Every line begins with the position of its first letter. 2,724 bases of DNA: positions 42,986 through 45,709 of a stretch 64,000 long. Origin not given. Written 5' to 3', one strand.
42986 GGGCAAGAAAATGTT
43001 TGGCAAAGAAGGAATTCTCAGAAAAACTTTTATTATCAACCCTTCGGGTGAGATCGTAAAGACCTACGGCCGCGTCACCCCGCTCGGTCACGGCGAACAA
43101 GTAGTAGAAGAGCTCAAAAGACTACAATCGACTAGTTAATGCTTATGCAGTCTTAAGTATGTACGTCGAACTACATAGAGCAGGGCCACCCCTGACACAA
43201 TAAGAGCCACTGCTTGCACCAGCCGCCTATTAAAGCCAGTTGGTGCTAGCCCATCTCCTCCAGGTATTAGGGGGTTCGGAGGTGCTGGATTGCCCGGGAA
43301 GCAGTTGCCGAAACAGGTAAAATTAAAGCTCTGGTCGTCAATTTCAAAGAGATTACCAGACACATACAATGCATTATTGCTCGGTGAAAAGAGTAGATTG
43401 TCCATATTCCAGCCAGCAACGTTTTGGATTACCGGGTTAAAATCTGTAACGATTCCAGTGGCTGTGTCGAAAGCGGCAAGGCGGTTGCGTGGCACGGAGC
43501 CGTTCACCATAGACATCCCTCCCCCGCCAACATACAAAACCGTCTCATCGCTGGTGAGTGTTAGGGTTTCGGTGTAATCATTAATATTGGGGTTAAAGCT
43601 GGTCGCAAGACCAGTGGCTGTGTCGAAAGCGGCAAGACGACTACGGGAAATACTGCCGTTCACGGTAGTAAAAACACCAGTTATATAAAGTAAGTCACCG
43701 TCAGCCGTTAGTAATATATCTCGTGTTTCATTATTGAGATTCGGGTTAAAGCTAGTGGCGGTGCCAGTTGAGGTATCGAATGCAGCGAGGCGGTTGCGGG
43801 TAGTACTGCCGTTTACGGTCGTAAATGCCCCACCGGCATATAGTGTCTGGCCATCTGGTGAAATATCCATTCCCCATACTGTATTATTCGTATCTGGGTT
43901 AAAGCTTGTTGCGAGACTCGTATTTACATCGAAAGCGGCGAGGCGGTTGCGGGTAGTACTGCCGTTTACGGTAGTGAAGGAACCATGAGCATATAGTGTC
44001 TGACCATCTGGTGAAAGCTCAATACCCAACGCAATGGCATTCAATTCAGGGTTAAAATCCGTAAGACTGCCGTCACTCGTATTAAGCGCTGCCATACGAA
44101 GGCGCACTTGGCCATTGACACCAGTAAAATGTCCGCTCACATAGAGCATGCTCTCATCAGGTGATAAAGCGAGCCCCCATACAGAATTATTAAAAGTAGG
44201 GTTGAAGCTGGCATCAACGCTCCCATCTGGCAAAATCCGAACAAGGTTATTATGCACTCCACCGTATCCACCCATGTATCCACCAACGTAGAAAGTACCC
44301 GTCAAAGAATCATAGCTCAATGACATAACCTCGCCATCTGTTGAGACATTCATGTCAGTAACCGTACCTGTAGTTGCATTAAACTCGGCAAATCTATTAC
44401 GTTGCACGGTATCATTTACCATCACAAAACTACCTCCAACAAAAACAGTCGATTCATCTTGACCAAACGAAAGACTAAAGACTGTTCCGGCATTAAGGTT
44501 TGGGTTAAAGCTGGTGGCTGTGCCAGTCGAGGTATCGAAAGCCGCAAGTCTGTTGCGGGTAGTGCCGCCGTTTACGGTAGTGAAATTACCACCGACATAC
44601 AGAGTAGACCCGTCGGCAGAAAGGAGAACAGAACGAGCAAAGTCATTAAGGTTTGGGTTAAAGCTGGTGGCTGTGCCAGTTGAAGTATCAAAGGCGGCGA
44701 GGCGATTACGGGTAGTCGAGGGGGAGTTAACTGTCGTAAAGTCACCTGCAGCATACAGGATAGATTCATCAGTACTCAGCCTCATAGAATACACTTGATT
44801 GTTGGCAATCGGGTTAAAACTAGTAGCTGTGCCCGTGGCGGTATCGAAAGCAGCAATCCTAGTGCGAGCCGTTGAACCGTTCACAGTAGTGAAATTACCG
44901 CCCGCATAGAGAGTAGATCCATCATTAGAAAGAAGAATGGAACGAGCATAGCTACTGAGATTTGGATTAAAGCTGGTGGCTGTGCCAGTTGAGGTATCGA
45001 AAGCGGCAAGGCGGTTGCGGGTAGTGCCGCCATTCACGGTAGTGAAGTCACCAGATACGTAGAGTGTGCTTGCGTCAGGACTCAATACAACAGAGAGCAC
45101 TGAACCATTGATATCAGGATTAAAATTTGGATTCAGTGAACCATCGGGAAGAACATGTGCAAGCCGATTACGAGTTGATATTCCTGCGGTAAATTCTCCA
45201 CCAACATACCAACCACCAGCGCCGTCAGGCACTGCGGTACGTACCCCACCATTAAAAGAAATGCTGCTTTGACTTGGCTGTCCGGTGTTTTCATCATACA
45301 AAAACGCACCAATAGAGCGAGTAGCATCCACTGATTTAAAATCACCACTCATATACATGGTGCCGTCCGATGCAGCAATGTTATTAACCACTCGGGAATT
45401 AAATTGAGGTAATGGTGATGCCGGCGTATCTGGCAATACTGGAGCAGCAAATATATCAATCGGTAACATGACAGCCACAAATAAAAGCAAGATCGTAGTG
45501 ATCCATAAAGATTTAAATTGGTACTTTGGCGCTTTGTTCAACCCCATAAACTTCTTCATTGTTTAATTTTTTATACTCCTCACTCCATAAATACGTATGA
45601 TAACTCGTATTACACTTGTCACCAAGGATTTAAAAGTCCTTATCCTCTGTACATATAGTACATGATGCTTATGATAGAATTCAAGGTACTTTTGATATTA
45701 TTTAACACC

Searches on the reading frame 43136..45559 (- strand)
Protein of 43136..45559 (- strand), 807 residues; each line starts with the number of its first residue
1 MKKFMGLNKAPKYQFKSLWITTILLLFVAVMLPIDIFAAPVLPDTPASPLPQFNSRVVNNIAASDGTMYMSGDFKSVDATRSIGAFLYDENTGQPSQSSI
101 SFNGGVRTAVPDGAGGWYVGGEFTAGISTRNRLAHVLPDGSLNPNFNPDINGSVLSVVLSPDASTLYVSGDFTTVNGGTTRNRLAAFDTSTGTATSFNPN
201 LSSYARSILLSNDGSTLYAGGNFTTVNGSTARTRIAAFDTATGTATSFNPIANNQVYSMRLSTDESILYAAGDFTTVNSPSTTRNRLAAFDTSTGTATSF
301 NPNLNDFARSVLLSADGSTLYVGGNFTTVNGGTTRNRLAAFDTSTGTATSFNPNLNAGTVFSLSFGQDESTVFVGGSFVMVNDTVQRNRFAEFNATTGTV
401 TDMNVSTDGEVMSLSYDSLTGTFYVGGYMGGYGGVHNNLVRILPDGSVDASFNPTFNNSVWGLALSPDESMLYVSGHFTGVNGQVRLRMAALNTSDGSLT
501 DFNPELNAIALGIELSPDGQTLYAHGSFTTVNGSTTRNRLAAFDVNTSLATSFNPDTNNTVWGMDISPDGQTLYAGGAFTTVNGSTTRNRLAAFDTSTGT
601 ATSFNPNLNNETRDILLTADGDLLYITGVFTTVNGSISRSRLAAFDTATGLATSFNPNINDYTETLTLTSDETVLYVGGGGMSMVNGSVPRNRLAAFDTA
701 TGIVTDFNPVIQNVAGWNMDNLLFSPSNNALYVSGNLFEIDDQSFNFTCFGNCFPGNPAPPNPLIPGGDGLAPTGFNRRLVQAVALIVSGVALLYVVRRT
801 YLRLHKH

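Call 84: search_protein_families(library=pfam, proteins=[window:43136-45559:-], max_evalue=0.00001)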
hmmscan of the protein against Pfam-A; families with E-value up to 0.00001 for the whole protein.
window:43136-45559:- (807 aa): 4 families
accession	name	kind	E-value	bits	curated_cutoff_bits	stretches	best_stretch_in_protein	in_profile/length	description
PF17164.10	DUF5122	-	4.7e-26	91.2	27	0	424-452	7-36/36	Domain of unknown function (DUF5122) beta-propeller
PF12768.13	Rax2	-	2.1e-24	86.7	28.8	2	288-418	2-132/254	Rax2 C-terminal beta propeller domain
PF20033.5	DUF6438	-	8.3e-07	29.7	30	0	564-587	19-42/116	Domain of unknown function (DUF6438)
PF00400.38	WD40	-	4.8e-06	27.3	27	0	557-577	11-30/39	WD domain, G-beta repeat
